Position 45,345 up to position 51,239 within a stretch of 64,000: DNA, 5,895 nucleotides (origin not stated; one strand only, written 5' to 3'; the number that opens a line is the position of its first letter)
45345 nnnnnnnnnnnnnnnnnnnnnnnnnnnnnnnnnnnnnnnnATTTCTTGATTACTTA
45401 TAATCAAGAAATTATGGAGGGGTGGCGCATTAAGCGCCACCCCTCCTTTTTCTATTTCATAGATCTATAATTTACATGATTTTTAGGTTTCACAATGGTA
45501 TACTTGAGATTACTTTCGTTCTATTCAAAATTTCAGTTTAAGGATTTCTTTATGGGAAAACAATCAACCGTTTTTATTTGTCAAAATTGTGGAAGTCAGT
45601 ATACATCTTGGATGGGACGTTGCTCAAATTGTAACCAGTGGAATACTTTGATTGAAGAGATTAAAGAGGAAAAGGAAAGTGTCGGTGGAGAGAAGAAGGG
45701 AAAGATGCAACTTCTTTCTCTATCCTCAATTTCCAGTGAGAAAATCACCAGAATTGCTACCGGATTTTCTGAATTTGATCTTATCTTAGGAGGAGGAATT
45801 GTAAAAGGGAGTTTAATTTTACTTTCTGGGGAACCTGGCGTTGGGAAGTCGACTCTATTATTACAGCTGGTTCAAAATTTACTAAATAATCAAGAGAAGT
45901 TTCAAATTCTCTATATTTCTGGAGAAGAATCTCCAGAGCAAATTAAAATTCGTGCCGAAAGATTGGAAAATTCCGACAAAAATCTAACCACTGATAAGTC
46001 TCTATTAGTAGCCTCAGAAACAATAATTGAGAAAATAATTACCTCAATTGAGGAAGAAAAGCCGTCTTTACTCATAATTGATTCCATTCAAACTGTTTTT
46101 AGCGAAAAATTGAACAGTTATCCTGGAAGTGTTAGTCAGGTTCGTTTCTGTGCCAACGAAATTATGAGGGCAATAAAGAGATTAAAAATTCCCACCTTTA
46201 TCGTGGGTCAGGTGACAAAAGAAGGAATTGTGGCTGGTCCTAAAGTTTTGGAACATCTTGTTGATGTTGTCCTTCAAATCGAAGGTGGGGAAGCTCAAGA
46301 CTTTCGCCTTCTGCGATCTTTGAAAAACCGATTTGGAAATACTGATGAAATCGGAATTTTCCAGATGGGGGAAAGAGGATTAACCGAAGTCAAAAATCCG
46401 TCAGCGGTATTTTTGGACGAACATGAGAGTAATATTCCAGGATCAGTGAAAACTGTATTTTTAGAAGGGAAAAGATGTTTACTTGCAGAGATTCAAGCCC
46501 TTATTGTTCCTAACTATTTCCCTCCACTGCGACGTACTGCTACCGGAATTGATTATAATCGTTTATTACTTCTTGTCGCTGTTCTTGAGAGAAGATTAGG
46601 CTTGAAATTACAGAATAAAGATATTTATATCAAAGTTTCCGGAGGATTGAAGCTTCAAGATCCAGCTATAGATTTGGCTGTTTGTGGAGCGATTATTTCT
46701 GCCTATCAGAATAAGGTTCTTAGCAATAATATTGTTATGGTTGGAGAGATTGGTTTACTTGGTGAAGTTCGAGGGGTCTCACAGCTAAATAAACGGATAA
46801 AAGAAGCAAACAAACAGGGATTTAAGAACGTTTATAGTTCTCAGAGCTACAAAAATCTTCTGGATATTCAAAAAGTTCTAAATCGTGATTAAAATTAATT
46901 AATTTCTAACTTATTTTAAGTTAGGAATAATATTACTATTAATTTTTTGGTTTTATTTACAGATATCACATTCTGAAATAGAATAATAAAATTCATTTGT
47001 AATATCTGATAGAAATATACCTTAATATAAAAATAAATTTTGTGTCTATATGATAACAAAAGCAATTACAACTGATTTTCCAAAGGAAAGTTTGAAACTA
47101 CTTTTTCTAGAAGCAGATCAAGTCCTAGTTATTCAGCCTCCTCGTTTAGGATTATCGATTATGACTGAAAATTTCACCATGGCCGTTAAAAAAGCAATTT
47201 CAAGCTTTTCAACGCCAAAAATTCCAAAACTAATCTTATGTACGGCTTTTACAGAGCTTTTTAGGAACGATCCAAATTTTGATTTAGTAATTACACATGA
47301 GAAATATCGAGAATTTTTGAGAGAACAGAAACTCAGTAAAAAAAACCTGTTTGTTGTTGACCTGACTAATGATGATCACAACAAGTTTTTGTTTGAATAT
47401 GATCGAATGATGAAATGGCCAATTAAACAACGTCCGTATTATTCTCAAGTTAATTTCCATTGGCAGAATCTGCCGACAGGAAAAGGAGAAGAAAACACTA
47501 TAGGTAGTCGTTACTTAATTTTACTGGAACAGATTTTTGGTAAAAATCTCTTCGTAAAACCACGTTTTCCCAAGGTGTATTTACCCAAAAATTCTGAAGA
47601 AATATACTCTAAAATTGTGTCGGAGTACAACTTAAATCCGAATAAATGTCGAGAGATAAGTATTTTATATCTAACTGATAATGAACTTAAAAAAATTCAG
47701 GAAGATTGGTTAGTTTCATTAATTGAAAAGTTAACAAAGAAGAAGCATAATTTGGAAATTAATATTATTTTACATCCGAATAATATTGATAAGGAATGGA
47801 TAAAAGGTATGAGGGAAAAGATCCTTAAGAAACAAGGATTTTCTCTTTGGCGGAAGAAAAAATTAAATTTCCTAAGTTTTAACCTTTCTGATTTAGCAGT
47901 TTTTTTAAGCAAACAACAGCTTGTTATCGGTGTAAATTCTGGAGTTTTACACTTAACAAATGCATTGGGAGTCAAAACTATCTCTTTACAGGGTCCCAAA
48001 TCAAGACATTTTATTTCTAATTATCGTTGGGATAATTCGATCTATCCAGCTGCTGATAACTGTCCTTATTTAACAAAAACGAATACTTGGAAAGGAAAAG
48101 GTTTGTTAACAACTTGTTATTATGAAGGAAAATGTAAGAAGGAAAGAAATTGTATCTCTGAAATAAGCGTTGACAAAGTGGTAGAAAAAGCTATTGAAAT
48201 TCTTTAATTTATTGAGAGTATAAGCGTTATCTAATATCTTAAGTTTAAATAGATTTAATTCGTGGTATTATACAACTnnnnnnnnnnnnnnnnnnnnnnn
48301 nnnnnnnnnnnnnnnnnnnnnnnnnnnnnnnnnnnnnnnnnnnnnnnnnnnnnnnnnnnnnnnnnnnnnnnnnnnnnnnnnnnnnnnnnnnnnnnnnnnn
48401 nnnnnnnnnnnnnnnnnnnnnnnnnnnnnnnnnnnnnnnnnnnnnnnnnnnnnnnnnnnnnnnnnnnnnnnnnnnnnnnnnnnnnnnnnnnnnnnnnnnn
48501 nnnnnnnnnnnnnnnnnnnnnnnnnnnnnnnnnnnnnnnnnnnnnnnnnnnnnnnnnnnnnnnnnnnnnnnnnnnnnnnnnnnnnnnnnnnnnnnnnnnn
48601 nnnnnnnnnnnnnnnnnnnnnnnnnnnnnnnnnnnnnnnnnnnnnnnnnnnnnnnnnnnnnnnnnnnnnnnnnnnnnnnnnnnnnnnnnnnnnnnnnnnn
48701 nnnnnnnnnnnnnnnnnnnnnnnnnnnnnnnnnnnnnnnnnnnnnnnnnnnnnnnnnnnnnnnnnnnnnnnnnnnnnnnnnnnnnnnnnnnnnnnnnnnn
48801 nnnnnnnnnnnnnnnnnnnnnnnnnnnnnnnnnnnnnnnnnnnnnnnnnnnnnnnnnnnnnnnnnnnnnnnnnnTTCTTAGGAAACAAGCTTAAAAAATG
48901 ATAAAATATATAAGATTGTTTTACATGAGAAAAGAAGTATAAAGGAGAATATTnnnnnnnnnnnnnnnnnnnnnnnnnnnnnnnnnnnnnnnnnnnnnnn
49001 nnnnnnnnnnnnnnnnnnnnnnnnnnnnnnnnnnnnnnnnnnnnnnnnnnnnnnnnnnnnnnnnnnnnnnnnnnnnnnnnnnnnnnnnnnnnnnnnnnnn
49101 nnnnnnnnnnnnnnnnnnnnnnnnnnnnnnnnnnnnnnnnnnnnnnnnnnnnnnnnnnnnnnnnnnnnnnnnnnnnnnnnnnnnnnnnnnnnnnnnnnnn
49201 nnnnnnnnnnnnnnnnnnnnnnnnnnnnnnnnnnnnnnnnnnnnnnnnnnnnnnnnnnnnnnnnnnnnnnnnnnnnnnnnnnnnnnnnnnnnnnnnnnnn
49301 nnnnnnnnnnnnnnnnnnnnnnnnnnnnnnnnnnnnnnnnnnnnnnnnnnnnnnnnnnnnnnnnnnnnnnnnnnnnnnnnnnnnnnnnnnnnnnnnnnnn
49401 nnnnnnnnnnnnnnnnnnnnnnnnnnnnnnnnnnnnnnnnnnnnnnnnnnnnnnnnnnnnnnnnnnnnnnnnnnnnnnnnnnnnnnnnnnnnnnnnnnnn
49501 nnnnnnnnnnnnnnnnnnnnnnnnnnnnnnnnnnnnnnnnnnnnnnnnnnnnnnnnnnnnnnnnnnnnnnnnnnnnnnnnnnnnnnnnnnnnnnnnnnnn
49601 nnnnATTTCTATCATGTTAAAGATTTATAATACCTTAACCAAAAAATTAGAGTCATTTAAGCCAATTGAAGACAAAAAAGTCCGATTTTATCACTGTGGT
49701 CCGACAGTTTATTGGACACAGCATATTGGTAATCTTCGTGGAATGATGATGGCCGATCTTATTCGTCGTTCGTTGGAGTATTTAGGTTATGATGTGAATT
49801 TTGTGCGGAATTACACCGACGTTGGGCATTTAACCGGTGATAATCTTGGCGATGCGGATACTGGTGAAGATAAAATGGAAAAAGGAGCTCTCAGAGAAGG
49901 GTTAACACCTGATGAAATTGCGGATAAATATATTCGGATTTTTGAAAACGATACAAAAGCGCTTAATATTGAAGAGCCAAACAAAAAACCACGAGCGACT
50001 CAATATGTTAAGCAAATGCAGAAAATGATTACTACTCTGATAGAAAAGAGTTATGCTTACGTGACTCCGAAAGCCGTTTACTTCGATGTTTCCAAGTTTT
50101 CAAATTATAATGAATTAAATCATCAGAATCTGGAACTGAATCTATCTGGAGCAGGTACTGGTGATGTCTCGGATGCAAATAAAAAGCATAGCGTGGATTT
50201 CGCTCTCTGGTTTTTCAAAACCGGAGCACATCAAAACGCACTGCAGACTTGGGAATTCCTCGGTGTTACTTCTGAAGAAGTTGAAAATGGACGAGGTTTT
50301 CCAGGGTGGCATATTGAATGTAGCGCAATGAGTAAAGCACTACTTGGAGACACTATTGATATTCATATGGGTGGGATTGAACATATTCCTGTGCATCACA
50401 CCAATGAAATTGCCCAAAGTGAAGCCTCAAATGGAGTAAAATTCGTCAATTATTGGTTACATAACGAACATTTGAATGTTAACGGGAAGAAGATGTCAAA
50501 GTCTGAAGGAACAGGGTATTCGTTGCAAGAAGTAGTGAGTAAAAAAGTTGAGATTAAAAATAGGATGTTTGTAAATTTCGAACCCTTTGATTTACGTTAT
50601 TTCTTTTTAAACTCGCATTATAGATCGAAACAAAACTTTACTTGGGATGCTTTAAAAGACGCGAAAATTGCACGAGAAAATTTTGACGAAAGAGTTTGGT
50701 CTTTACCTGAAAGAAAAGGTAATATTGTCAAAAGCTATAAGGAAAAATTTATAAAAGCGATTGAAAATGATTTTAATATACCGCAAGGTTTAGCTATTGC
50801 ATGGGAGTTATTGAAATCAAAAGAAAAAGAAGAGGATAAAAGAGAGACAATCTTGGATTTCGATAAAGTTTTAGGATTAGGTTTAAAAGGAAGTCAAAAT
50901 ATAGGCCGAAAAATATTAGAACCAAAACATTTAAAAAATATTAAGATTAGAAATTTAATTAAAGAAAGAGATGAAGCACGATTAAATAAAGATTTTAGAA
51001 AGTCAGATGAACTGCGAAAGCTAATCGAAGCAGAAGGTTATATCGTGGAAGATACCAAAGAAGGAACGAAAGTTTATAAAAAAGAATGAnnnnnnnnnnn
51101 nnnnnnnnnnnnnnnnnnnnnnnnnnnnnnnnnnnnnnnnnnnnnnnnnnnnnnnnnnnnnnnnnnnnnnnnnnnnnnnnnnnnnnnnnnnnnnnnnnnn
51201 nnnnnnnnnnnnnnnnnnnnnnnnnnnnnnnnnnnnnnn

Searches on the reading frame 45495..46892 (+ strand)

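Call 78: search_protein_families(library=pfam, proteins=[window:45495-46892:+], max_evalue=0.00001)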
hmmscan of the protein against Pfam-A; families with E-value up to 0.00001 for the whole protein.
window:45495-46892:+ (465 aa): 12 families
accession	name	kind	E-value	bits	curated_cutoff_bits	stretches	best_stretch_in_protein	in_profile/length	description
PF06745.19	ATPase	-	8e-18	65.1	26.6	1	88-276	2-200/231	KaiC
PF13481.12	AAA_25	-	3.2e-13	50.2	27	1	87-243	15-193/195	AAA domain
PF18073.7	Zn_ribbon_LapB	-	2.2e-10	40.5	25.7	1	27-54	1-28/28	Rubredoxin metal binding domain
PF03796.21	DnaB_C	-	4.1e-09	36.6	27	1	87-190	2-101/255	DnaB-like helicase C terminal domain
PF00004.35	AAA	-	1.1e-07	32.8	21.2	1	108-232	1-97/131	ATPase family associated with various cellular activities (AAA)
PF13401.12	AAA_22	-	2.3e-07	31.6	27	1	106-205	6-97/130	AAA domain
PF13541.12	ChlI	-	3.4e-07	30.6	27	1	368-446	36-115/121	Subunit ChlI of Mg-chelatase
PF08423.17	Rad51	-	3.4e-07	30.2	22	1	82-231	3-162/244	Rad51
PF05362.19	Lon_C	-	5.5e-07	29.8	21.1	1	372-451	91-171/205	Lon protease (S16) C-terminal proteolytic domain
PF13173.12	AAA_14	-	7.4e-07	29.7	27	1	107-201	4-74/129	AAA domain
PF20720.3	nSTAND3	-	2.9e-06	27.5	27.2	0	106-208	18-121/155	Novel STAND NTPase 3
PF25199.1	nSTAND_NTPase5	-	8.1e-06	26.2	34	0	105-195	41-129/145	Novel STAND NTPase 5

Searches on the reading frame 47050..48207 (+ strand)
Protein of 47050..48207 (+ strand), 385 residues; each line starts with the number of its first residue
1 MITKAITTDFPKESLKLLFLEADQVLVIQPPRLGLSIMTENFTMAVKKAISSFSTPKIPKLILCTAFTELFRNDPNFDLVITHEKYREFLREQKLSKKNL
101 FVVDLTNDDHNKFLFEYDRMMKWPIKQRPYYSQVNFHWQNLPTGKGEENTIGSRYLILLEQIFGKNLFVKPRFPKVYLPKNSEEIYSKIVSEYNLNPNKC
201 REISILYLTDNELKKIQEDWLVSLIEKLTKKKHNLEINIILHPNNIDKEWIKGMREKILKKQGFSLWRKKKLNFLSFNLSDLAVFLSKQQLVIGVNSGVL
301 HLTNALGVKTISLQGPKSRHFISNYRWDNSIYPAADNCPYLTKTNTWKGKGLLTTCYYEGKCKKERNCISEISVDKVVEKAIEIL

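Call 78: search_protein_families(library=pfam, proteins=[window:47050-48207:+], max_evalue=0.00001)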
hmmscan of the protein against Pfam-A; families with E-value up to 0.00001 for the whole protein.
window:47050-48207:+ (385 aa): 1 family
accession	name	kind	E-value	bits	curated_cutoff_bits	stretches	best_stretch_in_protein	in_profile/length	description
PF01075.23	Glyco_transf_9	-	1.8e-07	31.2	22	1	226-326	127-221/247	Glycosyltransferase family 9 (heptosyltransferase)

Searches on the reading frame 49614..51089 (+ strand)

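Call 78: search_protein_families(library=pfam, proteins=[window:49614-51089:+], max_evalue=0.00001)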
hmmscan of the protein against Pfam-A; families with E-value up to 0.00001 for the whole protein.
window:49614-51089:+ (491 aa): 2 families
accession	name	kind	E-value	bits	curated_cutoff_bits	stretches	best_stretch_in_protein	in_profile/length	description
PF01406.26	tRNA-synt_1e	-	4.5e-81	273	27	1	15-351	2-300/301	tRNA synthetases class I (C) catalytic domain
PF09334.17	tRNA-synt_1g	-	5.5e-11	42.3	20.1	0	36-166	14-131/391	tRNA synthetases class I (M)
